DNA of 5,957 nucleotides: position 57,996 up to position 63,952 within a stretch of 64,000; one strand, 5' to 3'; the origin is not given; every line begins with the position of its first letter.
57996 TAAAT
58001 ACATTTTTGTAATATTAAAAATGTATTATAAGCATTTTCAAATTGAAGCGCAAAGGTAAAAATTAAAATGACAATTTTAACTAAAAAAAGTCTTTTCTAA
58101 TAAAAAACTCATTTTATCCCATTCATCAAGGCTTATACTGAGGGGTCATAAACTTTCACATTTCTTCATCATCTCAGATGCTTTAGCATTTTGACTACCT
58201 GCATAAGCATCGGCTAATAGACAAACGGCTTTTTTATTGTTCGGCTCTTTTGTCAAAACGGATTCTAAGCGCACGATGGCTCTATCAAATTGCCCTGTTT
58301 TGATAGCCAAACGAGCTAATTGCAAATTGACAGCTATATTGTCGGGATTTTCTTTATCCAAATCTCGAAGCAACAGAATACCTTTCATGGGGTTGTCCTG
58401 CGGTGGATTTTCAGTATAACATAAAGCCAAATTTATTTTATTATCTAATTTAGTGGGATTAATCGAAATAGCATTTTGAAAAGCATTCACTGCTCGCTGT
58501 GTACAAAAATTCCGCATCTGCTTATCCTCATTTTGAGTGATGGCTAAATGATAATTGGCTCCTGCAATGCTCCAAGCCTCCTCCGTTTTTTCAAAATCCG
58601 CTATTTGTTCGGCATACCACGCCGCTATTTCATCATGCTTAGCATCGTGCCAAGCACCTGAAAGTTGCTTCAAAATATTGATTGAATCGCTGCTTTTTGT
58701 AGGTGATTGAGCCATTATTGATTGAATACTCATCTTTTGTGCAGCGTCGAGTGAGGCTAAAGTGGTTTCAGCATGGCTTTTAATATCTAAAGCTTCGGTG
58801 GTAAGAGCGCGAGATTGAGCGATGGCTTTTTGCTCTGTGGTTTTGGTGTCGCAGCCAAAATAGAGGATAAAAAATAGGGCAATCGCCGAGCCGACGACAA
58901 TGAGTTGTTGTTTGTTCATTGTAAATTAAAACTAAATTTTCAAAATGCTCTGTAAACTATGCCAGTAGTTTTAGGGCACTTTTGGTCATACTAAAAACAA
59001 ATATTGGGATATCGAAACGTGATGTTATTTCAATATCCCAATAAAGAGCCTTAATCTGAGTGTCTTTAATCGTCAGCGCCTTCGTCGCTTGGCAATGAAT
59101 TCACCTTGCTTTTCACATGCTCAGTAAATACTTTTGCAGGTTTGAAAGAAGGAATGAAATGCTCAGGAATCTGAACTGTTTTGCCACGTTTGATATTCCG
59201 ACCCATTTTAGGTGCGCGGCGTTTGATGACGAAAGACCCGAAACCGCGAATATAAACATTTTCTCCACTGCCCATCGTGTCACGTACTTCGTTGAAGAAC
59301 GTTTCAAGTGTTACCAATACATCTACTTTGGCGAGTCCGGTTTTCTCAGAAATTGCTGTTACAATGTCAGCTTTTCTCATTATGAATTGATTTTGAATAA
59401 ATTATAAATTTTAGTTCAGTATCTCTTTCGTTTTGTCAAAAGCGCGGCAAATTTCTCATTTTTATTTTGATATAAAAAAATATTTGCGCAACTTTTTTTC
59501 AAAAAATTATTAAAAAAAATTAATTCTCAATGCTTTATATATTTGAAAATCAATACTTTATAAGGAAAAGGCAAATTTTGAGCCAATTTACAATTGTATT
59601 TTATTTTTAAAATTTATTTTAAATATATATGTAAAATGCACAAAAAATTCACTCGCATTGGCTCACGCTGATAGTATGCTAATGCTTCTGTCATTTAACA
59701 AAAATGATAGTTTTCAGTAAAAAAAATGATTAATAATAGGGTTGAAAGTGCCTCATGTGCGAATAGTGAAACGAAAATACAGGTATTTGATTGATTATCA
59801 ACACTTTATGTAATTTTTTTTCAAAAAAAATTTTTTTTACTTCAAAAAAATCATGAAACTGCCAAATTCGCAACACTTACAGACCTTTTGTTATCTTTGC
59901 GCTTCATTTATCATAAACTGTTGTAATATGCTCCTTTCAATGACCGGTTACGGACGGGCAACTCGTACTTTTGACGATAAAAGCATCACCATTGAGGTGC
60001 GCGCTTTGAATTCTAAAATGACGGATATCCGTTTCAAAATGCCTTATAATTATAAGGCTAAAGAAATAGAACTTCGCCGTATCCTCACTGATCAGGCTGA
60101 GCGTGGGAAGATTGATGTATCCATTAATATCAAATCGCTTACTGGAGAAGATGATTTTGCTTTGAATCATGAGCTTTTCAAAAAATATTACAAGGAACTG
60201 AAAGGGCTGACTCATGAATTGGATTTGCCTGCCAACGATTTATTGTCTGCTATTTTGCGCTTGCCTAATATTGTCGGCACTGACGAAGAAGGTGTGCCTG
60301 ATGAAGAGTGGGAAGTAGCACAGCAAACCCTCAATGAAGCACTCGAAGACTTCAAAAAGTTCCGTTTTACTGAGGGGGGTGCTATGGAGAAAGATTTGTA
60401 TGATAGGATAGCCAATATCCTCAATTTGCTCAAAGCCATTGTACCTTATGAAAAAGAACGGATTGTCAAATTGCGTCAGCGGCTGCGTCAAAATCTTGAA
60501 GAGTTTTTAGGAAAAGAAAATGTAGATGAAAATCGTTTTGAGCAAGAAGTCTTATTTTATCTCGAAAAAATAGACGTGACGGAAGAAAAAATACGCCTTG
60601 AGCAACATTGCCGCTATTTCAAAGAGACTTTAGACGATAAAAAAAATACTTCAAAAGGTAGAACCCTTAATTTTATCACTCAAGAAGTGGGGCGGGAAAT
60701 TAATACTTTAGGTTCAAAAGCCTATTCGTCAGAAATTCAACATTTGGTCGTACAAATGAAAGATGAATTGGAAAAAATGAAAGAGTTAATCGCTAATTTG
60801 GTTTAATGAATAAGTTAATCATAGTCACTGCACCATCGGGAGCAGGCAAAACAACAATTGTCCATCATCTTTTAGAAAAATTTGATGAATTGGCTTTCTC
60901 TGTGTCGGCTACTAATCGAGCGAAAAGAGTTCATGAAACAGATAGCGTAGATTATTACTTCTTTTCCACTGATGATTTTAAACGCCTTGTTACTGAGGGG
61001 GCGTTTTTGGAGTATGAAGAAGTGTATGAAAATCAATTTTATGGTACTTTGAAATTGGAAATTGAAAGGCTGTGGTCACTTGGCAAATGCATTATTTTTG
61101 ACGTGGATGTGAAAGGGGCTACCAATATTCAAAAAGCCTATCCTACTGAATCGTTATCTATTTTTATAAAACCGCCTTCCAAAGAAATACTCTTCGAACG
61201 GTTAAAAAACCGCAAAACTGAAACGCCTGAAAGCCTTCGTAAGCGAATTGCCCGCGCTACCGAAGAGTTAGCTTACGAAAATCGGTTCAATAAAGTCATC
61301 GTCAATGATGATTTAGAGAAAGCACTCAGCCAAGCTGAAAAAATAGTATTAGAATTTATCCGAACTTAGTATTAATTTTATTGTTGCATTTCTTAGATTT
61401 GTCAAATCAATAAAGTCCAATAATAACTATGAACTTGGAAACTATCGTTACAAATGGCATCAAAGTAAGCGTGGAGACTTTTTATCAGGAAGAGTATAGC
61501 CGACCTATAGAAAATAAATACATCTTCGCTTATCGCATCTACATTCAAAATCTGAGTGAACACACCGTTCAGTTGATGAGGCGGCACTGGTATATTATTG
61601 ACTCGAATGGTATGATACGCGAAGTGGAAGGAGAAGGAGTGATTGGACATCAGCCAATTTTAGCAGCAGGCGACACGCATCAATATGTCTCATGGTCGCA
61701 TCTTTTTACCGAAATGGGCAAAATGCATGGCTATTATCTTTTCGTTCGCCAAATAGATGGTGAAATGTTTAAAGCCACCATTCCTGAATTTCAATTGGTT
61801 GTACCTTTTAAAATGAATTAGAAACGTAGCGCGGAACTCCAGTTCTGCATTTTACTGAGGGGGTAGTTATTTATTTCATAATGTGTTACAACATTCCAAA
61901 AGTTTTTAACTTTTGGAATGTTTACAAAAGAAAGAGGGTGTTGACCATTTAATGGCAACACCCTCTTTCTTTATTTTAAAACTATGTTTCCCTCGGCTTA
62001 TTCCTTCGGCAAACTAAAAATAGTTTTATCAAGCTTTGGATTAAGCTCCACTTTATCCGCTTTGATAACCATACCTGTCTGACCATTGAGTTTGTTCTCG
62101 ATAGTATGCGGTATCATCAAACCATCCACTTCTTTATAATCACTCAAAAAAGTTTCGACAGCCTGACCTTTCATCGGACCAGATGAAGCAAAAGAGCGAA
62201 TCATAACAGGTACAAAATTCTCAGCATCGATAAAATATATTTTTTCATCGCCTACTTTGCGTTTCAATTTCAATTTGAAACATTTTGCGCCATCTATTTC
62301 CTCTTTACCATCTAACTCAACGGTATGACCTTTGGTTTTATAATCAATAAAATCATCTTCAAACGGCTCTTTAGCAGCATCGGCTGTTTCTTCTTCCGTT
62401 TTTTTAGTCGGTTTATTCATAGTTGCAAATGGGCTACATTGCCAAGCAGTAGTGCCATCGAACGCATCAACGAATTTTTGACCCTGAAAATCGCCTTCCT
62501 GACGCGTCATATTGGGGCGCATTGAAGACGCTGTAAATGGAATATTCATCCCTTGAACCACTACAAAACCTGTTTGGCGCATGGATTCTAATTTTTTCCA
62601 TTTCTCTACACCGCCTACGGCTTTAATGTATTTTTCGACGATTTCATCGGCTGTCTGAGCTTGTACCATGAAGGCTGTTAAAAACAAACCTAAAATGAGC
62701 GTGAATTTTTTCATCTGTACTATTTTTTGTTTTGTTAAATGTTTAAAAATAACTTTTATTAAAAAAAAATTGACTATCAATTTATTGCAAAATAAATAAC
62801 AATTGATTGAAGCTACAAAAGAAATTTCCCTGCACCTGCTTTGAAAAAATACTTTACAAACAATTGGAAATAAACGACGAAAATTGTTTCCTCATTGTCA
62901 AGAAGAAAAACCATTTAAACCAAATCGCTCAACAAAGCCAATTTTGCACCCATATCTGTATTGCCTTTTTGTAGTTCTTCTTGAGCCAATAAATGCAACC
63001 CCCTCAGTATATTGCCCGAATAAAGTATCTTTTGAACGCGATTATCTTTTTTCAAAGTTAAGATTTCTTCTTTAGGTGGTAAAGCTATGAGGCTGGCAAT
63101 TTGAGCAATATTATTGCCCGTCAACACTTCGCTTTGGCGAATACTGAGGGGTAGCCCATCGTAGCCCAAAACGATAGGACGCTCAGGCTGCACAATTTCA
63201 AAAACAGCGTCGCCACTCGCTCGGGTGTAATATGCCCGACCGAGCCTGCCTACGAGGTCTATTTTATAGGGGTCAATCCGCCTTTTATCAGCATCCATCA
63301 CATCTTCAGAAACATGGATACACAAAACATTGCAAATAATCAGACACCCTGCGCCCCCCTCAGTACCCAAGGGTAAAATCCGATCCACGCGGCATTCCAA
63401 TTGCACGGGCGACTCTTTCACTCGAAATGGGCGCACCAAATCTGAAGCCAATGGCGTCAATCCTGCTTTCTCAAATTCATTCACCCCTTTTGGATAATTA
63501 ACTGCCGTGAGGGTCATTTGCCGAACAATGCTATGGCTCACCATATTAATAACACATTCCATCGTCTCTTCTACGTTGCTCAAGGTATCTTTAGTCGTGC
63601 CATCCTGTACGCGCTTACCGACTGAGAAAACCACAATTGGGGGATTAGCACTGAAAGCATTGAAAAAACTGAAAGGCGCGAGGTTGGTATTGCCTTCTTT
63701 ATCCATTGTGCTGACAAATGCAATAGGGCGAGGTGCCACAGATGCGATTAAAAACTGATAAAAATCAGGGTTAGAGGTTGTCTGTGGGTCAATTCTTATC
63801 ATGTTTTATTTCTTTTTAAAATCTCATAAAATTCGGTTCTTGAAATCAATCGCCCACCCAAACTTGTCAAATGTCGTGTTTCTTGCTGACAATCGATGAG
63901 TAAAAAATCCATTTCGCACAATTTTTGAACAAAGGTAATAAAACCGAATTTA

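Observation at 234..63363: Hyper-abundant non-palindromic decamer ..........: about one copy per kb, on both strands, inside and outside genes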

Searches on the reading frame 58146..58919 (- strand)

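Call 33: search_protein_families(library=pfam, proteins=[window:58146-58919:-], max_evalue=0.001)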
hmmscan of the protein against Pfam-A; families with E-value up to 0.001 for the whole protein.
window:58146-58919:- (257 aa): 10 families
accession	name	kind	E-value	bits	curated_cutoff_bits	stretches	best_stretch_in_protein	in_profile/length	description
PF14559.12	TPR_19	-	7.3e-14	52.3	25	2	183-221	13-51/68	Tetratricopeptide repeat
PF23914.1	TPR_CcmH_CycH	-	1.4e-08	35.2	42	1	140-230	66-156/158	Cytochrome c-type biogenesis protein H TPR domain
PF13431.12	TPR_17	-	3.1e-07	30.6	24.4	0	190-215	8-33/34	Tetratricopeptide repeat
PF13428.12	TPR_14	-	6.8e-06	26.7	23.5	1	197-237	3-43/44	Tetratricopeptide repeat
PF25058.1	ARM_TT21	-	2e-05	25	27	0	156-243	55-142/155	Tetratricopeptide repeat protein 21 ARM repeat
PF07719.23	TPR_2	-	0.00011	22.5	27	0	200-228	6-34/34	Tetratricopeptide repeat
PF20308.4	TPR-S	-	0.00012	23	27.6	0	183-239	8-61/102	Tetratricopeptide Repeats-Sensor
PF13414.12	TPR_11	-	0.00014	21.9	26.8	0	207-240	6-39/42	TPR repeat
PF24575.1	TPR_Slam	-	0.00032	21.5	35.2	0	191-248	43-100/104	Surface lipoprotein assembly modifier, N-terminal TPR repeats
PF13432.12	TPR_16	-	0.00038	21.3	32.7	0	199-244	1-46/65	Tetratricopeptide repeat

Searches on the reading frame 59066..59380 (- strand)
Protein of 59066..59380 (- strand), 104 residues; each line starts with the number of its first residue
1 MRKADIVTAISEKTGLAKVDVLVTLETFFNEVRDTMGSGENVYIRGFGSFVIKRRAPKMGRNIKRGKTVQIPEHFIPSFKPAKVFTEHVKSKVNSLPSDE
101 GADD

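Call 33: search_protein_families(library=pfam, proteins=[window:59066-59380:-], max_evalue=0.001)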
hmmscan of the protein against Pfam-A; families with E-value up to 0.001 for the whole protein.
window:59066-59380:- (104 aa): 2 families
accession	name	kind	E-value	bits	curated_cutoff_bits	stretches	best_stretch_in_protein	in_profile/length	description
PF00216.26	Bac_DNA_binding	-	6e-25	87.7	22.4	1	1-89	1-89/90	Bacterial DNA-binding protein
PF18291.6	HU-HIG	-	2.8e-05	24.6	26.2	1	5-91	36-120/125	HU domain fused to wHTH, Ig, or Glycine-rich motif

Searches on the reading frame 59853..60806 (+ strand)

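Call 33: search_protein_families(library=pfam, proteins=[window:59853-60806:+], max_evalue=0.001)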
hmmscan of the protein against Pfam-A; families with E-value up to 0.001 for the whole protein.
window:59853-60806:+ (317 aa): 2 families
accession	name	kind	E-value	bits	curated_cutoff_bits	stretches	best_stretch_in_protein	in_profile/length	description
PF03755.18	YicC-like_N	-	8.4e-39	133.9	25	1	28-179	2-155/156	Endoribonuclease YicC-like, N-terminal region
PF08340.16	YicC-like_C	-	1.7e-36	125.4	27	1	200-316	5-119/120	Endoribonuclease YicC-like, C-terminal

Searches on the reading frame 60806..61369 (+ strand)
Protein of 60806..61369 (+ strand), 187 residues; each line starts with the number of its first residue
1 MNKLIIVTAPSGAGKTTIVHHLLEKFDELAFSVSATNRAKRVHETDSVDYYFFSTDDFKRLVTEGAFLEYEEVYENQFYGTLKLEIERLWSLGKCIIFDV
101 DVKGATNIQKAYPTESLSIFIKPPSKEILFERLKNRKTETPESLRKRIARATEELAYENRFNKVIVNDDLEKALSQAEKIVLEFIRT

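Call 33: search_protein_families(library=pfam, proteins=[window:60806-61369:+], max_evalue=0.001)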
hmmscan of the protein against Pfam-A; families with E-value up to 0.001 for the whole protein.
window:60806-61369:+ (187 aa): 4 families
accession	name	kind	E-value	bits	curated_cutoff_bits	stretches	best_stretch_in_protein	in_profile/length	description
PF00625.27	Guanylate_kin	-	6.4e-41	140.5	25.2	1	2-181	2-179/182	Guanylate kinase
PF13401.12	AAA_22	-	1.1e-05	26.2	27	0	3-38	6-33/130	AAA domain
PF13238.12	AAA_18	-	0.00013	22.9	29.4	0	5-147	1-122/128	AAA domain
PF20720.3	nSTAND3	-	0.00026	21.1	27.2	1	2-58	17-74/155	Novel STAND NTPase 3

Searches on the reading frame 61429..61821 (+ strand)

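Call 33: search_protein_families(library=pfam, proteins=[window:61429-61821:+], max_evalue=0.001)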
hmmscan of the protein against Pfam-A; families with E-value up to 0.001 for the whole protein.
window:61429-61821:+ (130 aa): 1 family
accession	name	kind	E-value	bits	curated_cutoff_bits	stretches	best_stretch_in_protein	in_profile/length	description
PF04379.20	DUF525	-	1.6e-32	112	27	1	22-106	2-86/87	ApaG domain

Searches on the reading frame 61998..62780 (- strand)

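Call 33: search_protein_families(library=pfam, proteins=[window:61998-62780:-], max_evalue=0.001)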
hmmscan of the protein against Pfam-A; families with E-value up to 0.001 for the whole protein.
window:61998-62780:- (260 aa): 1 family
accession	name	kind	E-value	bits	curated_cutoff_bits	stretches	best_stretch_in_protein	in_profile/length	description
PF17131.11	LolA_like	-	3.5e-09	37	30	1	142-256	60-178/184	Outer membrane lipoprotein-sorting protein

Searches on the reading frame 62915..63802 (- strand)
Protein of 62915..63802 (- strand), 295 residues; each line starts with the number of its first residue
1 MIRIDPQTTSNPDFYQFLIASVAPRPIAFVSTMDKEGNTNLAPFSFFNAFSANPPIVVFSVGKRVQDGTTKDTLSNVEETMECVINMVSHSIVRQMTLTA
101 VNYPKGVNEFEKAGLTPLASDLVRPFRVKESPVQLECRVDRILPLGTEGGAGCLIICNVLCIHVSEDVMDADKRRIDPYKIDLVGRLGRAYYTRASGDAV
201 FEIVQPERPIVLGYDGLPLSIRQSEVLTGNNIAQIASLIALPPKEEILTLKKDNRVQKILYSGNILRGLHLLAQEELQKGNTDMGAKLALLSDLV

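Call 33: search_protein_families(library=pfam, proteins=[window:62915-63802:-], max_evalue=0.001)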
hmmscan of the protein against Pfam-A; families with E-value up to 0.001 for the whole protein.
window:62915-63802:- (295 aa): 1 family
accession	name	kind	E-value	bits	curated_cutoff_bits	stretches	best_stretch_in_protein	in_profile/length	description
PF01613.24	Flavin_Reduct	-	2.6e-23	83.3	27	1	24-168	5-137/153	Flavin reductase like domain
